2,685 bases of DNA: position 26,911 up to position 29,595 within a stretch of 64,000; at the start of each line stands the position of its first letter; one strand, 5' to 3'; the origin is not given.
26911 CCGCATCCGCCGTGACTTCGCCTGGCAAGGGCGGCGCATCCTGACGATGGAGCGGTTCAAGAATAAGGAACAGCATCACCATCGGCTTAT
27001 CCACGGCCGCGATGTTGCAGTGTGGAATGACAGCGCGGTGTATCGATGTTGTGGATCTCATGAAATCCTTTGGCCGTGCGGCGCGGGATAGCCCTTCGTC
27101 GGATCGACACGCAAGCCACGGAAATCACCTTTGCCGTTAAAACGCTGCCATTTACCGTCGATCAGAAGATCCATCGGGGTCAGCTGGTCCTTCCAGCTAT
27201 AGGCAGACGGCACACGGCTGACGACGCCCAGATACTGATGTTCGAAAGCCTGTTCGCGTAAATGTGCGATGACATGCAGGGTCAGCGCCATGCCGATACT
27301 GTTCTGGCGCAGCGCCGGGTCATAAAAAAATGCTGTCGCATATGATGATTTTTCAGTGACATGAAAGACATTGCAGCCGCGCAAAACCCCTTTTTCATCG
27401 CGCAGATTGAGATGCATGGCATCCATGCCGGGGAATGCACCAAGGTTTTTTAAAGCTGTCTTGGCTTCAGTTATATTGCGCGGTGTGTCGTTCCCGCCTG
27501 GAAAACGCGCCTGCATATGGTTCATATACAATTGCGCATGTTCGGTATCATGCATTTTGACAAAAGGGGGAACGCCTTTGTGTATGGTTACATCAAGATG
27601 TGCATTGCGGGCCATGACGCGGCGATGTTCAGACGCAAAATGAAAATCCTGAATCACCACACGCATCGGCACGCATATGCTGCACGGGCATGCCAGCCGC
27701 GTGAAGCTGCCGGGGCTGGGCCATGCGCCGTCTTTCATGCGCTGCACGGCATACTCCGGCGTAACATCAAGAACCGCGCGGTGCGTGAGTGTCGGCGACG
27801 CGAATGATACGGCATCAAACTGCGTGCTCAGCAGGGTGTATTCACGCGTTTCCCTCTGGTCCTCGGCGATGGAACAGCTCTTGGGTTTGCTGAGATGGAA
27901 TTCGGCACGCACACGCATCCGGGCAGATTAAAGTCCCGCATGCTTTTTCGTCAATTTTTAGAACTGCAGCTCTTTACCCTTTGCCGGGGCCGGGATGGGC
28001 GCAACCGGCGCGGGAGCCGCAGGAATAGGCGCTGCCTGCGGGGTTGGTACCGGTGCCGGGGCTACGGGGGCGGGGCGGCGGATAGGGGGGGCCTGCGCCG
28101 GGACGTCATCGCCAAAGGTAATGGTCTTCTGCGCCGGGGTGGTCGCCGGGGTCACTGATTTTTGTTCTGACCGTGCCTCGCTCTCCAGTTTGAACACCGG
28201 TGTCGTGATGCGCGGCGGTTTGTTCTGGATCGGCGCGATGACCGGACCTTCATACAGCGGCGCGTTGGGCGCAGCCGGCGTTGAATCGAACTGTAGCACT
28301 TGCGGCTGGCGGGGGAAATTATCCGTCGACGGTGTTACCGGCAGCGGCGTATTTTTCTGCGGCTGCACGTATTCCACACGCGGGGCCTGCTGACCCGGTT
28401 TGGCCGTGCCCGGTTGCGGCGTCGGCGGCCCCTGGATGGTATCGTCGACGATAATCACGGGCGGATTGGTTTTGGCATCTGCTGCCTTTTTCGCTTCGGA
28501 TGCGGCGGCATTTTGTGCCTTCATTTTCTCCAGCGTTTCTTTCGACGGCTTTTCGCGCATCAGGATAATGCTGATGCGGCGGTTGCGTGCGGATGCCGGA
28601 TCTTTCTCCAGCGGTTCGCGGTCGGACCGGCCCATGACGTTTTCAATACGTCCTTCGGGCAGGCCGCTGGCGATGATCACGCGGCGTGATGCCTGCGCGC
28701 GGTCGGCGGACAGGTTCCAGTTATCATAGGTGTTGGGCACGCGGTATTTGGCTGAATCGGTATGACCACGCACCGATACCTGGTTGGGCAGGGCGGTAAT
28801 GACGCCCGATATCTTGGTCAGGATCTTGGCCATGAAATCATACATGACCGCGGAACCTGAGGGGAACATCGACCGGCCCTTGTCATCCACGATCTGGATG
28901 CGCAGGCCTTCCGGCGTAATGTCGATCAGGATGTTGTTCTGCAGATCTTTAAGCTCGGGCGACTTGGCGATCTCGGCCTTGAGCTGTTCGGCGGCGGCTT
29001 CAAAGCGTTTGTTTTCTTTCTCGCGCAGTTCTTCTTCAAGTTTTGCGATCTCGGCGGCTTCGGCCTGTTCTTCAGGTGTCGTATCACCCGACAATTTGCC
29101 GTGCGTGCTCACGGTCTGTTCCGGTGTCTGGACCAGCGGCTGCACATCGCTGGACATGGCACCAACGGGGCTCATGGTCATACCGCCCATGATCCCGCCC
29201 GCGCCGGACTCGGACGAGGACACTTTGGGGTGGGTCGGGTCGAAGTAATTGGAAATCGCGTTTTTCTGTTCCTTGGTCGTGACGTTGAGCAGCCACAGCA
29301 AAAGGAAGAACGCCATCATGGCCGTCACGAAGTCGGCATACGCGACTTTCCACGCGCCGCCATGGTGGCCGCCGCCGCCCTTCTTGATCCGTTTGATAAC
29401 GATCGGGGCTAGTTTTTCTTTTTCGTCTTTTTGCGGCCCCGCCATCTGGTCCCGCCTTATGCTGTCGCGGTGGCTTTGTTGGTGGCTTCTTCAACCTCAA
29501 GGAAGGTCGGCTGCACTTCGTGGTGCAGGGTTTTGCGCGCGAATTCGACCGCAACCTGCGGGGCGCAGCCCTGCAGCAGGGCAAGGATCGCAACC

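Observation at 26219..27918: Translationally coupled pair of diverged Bpt/ATE-like (aminoacyl-tRNA-protein transferase-like) paralogues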

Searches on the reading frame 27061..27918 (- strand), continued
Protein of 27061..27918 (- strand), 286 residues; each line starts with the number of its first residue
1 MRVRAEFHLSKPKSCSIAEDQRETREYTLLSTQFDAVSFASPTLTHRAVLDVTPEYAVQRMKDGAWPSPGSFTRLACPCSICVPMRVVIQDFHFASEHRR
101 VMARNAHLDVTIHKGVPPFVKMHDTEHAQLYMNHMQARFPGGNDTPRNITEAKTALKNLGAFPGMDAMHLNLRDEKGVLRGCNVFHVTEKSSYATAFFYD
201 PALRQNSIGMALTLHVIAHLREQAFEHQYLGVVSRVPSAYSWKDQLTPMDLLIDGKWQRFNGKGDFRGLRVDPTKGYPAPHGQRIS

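Call 49: fold_search(model_id=the predicted structure, library=pdb)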
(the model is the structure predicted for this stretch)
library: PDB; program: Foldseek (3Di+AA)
matches with E <= 10: 774; with E <= 0.001: 89
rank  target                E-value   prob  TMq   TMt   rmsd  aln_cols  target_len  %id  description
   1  8tzv_A                1.5e-12  1.00  0.64  0.54   4.3       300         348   15  Apo form of human ATE1 (released 2024-08-14)
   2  8e3s                  7.0e-09  1.00  0.61  0.37   7.0       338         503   11  CryoEM structure of yeast Arginyltransferase 1 (ATE1) (released 2023-04-26)
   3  7wg2                  8.3e-09  1.00  0.63  0.39   7.8       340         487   10  EVAA-KlAte1 (released 2022-09-14)
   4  7wg1_B                9.3e-09  1.00  0.63  0.39   6.3       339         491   11  DVAA-KlAte1 (released 2022-09-14)
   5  7wfx_B                2.1e-08  1.00  0.63  0.39   6.2       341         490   10  EVAA-KlAte1 (released 2022-09-14)
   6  7wfx_A                2.8e-08  1.00  0.64  0.39   5.9       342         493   11  EVAA-KlAte1 (released 2022-09-14)
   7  7wg1_A                3.4e-08  1.00  0.63  0.39   5.9       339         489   10  DVAA-KlAte1 (released 2022-09-14)
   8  7wg4                  3.8e-08  1.00  0.64  0.39   6.0       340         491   10  DVAA-KlAte1 (released 2022-09-14)
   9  7tif_J                3.8e-08  1.00  0.56  0.37   6.5       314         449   12  2.85 Angstroem crystal structure of Arginyltransferase 1 (ATE1) from Saccharomyces cerevisiae (released 2022-09-14)
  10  7tif_A                6.1e-08  1.00  0.55  0.35   5.9       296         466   12  2.85 Angstroem crystal structure of Arginyltransferase 1 (ATE1) from Saccharomyces cerevisiae (released 2022-09-14)
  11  7tif_K                6.4e-08  1.00  0.55  0.36   4.9       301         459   12  2.85 Angstroem crystal structure of Arginyltransferase 1 (ATE1) from Saccharomyces cerevisiae (released 2022-09-14)
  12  8j6v_B                7.2e-08  1.00  0.53  0.35   5.7       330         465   11  Structure of yeast Arginyl-tRNA-protein transferase 1 (released 2023-06-07)
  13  7tif_E                8.1e-08  1.00  0.55  0.35   6.9       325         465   12  2.85 Angstroem crystal structure of Arginyltransferase 1 (ATE1) from Saccharomyces cerevisiae (released 2022-09-14)
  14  8j6v_L                8.1e-08  1.00  0.53  0.35   5.8       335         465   12  Structure of yeast Arginyl-tRNA-protein transferase 1 (released 2023-06-07)
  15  8j6v_A                9.1e-08  1.00  0.54  0.35   5.6       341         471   11  Structure of yeast Arginyl-tRNA-protein transferase 1 (released 2023-06-07)
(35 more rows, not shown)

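Call 52: find_encoding_contigs(protein=P0001, flank=6000, max_places=3)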
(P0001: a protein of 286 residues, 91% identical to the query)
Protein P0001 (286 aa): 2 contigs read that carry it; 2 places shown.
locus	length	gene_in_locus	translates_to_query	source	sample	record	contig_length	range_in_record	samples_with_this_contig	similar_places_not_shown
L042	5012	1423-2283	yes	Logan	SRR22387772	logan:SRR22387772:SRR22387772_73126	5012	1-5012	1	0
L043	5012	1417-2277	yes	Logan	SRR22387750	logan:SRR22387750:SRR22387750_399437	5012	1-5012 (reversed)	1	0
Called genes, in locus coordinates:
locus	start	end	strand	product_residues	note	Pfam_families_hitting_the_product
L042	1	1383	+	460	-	?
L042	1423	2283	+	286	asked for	PF04377:ATE_C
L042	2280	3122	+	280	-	PF04377:ATE_C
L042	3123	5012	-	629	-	?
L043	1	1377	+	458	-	?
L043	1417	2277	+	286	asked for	PF04377:ATE_C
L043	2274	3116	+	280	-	PF04377:ATE_C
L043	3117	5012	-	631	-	?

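Call 74: find_encoding_contigs(protein=P0015, flank=5000, max_places=2)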
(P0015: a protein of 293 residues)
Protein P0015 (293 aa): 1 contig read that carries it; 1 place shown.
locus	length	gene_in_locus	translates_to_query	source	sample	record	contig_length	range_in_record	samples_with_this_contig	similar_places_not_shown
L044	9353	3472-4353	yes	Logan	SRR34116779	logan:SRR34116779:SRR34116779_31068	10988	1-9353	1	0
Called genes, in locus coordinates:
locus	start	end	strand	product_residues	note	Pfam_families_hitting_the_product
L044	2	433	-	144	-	?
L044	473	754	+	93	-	PF01722:BolA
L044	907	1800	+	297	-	PF20560:MotA_N, PF01618:MotA_ExbB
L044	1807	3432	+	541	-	PF13677:MotB_plug, PF00691:OmpA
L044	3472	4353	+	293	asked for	PF04377:ATE_C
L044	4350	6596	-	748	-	PF00521:DNA_topoisoIV, PF03989:DNA_gyraseA_C (faint)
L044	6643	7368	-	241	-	PF11967:RecO_N, PF02565:RecO_C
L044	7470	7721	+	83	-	PF02604:PhdYeFM_antitox (faint)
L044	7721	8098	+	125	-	PF01850:PIN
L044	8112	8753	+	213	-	PF00300:His_Phos_1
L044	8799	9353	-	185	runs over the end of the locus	PF05951:Peptidase_M15_2, PF08291:Peptidase_M15_3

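Call 75: find_encoding_contigs(protein=P0029, flank=5000, max_places=2)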
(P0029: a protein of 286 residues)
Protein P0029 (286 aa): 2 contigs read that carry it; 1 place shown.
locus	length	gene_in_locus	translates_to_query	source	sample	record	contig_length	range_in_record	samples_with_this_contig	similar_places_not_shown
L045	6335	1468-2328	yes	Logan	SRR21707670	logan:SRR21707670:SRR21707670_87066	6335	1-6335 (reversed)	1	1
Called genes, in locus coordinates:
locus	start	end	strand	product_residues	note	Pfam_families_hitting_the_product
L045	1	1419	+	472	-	?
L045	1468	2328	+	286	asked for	PF04376:ATE_N, PF04377:ATE_C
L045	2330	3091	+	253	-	PF04376:ATE_N (weak), PF04377:ATE_C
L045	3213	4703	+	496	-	PF01266:DAO (weak), PF07992:Pyr_redox_2, PF13450:NAD_binding_8 (weak), PF13454:NAD_binding_9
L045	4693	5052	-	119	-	PF10000:ACT_3, PF13840:ACT_7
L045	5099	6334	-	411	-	?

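Call 76: find_encoding_contigs(protein=P0033, flank=5000, max_places=2)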
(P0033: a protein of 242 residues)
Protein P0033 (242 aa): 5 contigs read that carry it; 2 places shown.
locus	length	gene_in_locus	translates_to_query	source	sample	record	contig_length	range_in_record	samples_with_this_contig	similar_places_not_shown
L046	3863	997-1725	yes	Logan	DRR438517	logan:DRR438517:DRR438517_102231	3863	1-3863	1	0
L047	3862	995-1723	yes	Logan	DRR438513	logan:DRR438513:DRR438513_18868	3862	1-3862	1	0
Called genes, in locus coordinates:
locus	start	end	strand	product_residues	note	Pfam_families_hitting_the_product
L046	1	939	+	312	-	?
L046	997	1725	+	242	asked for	PF04376:ATE_N, PF04377:ATE_C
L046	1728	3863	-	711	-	?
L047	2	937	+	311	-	?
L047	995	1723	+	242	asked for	PF04376:ATE_N, PF04377:ATE_C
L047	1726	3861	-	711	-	?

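Call 84: find_homologous_proteins(query=A2, max_evalue=1e-20)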
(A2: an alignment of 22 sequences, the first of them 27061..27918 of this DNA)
Query A2 (22 sequences) (286 aa, profile of the alignment): 5 proteins with E <= 1e-20 among 4187 candidates.
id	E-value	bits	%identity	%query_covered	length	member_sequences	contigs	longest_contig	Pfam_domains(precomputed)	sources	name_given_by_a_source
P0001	4.0e-98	346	91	98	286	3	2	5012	PF04377.22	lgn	-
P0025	1.6e-74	269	29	71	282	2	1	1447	PF04377.22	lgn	-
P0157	1.3e-68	250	30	71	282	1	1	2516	PF04377.22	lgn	-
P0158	1.0e-65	240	30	69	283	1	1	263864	PF04377.22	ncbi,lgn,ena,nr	ncbi:MAG: hypothetical protein EBQ96_09940 [Proteobacteria bacterium]|nr:hypothetical protein [Pseud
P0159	5.1e-29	120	23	63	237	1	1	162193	PF04377.22,PF13480.14,PF04376.20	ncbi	-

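Call 85: find_encoding_contigs(protein=P0158, flank=10000, max_places=1)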
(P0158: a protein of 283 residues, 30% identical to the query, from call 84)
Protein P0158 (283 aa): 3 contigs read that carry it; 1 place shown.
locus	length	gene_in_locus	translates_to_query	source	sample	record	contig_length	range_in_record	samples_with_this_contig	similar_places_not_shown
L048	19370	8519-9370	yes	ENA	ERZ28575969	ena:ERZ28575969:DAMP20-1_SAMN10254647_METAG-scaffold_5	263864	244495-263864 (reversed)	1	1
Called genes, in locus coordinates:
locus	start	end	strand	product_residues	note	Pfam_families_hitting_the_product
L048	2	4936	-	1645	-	?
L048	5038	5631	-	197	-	PF00226:DnaJ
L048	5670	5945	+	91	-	PF01722:BolA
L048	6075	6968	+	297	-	PF20560:MotA_N, PF01618:MotA_ExbB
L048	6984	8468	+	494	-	PF13677:MotB_plug, PF00691:OmpA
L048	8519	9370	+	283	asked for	PF04377:ATE_C (weak)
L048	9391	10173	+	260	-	PF04376:ATE_N, PF13480:Acetyltransf_6 (weak), PF04377:ATE_C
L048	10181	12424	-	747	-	PF00521:DNA_topoisoIV, PF03989:DNA_gyraseA_C (faint)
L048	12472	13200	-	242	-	PF11967:RecO_N, PF02565:RecO_C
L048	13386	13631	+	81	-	PF02604:PhdYeFM_antitox (weak)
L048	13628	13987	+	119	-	PF01850:PIN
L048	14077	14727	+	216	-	PF00300:His_Phos_1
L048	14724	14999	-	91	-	-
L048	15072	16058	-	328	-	PF05982:Sbt_1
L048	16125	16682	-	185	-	PF05951:Peptidase_M15_2, PF08291:Peptidase_M15_3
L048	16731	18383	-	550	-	PF20142:Scaffold, PF01471:PG_binding_1, PF03734:YkuD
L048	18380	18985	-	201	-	PF03703:bPH_2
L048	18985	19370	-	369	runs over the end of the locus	PF00365:PFK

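Call 92: search_protein_families(library=padloc, proteins=[window:27061-27918:-, L040:6855-7661:+, L048:9391-10173:+], max_evalue=0.01)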
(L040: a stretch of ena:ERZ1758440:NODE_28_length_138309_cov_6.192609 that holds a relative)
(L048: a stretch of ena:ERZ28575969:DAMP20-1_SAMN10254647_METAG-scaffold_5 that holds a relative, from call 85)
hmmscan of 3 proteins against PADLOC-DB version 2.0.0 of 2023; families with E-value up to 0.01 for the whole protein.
window:27061-27918:- (286 aa): 0 families

L040:6855-7661:+ (268 aa): 0 families

L048:9391-10173:+ (260 aa): 0 families

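Call 93: search_protein_families(library=ncbifam, proteins=[L040:6855-7661:+, L048:9391-10173:+, L046:997-1725:+, L048:8519-9370:+], max_evalue=0.001)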
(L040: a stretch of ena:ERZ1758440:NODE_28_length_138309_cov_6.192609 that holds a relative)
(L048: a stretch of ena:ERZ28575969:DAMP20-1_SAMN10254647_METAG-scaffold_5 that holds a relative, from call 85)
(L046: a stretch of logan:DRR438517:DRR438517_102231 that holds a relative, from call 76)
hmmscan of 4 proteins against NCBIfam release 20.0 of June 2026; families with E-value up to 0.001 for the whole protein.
L040:6855-7661:+ (268 aa): 7 families
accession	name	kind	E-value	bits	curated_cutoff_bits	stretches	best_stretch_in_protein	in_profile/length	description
NF002346.0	PRK01305.2-3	equivalog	6.7e-28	97.8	170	1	20-255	22-246/247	arginyltransferase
NF002341.0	PRK01305.1-1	equivalog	3.5e-25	89.1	252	1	16-256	13-242/247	arginyltransferase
NF002342.0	PRK01305.1-3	equivalog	1.3e-17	64.2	205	1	15-254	10-238/239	arginyltransferase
NF002343.0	PRK01305.1-4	equivalog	1.1e-16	60.8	267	1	19-257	13-247/256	arginyltransferase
NF002347.0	PRK01305.2-4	equivalog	2.3e-16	60.4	358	1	23-253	15-232/236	arginyltransferase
NF002344.0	PRK01305.2-1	equivalog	4.5e-14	52.7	252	1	19-248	6-226/241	arginyltransferase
NF002345.0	PRK01305.2-2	equivalog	1.3e-12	48.3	246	1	23-252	13-229/230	arginyltransferase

L048:9391-10173:+ (260 aa): 7 families
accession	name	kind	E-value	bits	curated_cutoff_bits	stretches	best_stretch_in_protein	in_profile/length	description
NF002346.0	PRK01305.2-3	equivalog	6.7e-31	107.6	170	1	9-250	15-244/247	arginyltransferase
NF002341.0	PRK01305.1-1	equivalog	6.3e-29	101.4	252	1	15-253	16-242/247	arginyltransferase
NF002342.0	PRK01305.1-3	equivalog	2e-22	80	205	1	19-249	18-236/239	arginyltransferase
NF002343.0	PRK01305.1-4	equivalog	3.1e-22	79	267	1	19-254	17-247/256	arginyltransferase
NF002344.0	PRK01305.2-1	equivalog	1e-21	77.7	252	1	18-243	9-225/241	arginyltransferase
NF002345.0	PRK01305.2-2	equivalog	2e-20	73.9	246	1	20-240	14-221/230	arginyltransferase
NF002347.0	PRK01305.2-4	equivalog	4.1e-18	66.1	358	1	21-246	17-229/236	arginyltransferase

L046:997-1725:+ (242 aa): 7 families
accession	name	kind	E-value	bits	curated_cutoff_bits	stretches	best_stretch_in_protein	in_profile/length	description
NF002346.0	PRK01305.2-3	equivalog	6.3e-38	130.6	170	1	7-241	17-245/247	arginyltransferase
NF002341.0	PRK01305.1-1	equivalog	4.5e-35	121.5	252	1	18-241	23-240/247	arginyltransferase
NF002344.0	PRK01305.2-1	equivalog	9.8e-33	113.8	252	1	9-234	4-226/241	arginyltransferase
NF002343.0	PRK01305.1-4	equivalog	9.3e-31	107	267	1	17-241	19-244/256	arginyltransferase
NF002342.0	PRK01305.1-3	equivalog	1.8e-26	93.2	205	1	10-239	12-236/239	arginyltransferase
NF002345.0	PRK01305.2-2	equivalog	2.1e-24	86.9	246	1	18-233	16-224/230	arginyltransferase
NF002347.0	PRK01305.2-4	equivalog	9.1e-23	81.3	358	1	47-238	45-230/236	arginyltransferase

L048:8519-9370:+ (283 aa): 7 families
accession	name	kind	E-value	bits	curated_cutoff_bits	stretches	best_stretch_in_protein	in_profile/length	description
NF002346.0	PRK01305.2-3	equivalog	1.4e-18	67.2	170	1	52-262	52-246/247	arginyltransferase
NF002341.0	PRK01305.1-1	equivalog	3.2e-16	59.8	252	1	45-264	40-243/247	arginyltransferase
NF002342.0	PRK01305.1-3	equivalog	5.5e-15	55.6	205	1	11-260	14-237/239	arginyltransferase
NF002343.0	PRK01305.1-4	equivalog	1.5e-12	47.3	267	1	71-267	63-250/256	arginyltransferase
NF002347.0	PRK01305.2-4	equivalog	2.3e-10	40.7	358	1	51-259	40-231/236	arginyltransferase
NF002344.0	PRK01305.2-1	equivalog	2.7e-08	33.8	252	0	182-252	161-223/241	arginyltransferase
NF002345.0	PRK01305.2-2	equivalog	4e-07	30.3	246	1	38-258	24-228/230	arginyltransferase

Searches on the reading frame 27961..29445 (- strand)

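Call 71: search_protein_families(library=pfam, proteins=[window:27961-29445:-], max_evalue=0.00001)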
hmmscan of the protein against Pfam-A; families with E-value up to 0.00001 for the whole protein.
window:27961-29445:- (495 aa): 2 families
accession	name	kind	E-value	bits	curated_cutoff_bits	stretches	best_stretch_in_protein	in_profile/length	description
PF13677.11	MotB_plug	-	1.4e-18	66.6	24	1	19-69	3-55/58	Membrane MotB of proton-channel complex MotA/MotB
PF00691.25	OmpA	-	2.5e-12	47.4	27.2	1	193-289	1-95/98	OmpA family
